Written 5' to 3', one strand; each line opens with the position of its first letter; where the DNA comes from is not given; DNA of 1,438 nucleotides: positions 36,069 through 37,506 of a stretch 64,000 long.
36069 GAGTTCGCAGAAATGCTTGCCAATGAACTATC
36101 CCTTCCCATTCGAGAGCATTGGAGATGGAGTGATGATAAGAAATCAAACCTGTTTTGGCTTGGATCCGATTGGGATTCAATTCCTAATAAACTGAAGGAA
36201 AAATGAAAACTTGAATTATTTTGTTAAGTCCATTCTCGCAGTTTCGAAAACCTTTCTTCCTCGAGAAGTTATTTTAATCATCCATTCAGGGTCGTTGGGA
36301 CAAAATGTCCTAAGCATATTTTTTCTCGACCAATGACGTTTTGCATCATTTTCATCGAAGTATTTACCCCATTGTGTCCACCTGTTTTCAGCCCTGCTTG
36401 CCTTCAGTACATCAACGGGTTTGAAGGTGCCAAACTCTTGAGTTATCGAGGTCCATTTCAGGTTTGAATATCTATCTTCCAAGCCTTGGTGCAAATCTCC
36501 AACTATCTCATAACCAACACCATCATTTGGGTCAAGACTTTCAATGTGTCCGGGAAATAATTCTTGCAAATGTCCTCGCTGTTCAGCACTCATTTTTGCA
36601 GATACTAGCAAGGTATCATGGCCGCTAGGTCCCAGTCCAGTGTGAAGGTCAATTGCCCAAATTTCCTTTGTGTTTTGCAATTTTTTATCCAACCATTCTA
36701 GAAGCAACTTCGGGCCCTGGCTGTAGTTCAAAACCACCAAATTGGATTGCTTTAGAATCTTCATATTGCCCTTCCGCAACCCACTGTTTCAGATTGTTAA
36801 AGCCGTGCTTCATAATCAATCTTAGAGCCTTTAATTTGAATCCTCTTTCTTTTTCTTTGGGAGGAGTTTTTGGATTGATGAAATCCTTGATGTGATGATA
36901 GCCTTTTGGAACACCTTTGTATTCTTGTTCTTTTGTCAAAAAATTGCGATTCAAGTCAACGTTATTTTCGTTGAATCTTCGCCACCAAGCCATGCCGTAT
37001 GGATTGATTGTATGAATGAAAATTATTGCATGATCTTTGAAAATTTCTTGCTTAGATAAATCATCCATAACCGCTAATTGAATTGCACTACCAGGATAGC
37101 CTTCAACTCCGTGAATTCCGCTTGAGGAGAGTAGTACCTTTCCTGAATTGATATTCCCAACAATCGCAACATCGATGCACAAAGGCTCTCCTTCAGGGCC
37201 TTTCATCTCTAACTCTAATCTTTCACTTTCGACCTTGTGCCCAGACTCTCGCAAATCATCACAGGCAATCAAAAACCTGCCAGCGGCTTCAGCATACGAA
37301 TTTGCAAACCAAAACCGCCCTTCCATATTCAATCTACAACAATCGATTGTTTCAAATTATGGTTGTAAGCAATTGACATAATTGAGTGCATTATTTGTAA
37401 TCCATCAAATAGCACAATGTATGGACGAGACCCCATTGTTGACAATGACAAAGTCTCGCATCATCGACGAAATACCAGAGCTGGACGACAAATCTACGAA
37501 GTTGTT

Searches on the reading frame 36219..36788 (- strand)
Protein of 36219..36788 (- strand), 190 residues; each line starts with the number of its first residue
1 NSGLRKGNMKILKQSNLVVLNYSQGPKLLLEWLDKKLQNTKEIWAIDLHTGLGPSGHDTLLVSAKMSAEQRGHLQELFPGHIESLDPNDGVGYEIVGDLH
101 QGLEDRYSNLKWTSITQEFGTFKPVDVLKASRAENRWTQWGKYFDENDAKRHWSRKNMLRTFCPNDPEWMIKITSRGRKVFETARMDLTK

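Call 80: search_protein_families(library=pfam, proteins=[window:36219-36788:-], max_evalue=0.0001)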
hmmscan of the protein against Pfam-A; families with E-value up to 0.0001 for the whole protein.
window:36219-36788:- (190 aa): 1 family
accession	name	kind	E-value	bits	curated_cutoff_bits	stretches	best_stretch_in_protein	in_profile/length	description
PF10994.13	DUF2817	-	1.7e-19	71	23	1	30-175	197-340/341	Protein of unknown function (DUF2817)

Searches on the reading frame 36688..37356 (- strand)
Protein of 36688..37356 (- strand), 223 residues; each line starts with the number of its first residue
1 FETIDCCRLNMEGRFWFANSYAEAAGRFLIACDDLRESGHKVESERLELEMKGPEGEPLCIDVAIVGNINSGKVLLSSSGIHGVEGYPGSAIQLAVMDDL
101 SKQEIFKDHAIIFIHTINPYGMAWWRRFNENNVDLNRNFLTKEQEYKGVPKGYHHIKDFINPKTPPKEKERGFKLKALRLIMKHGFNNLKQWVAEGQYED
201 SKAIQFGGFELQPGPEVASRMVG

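Call 80: search_protein_families(library=pfam, proteins=[window:36688-37356:-], max_evalue=0.0001)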
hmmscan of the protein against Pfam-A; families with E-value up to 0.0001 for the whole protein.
window:36688-37356:- (223 aa): 1 family
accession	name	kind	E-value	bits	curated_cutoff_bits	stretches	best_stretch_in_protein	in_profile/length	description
PF10994.13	DUF2817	-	7.3e-55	187.3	23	1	17-210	1-188/341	Protein of unknown function (DUF2817)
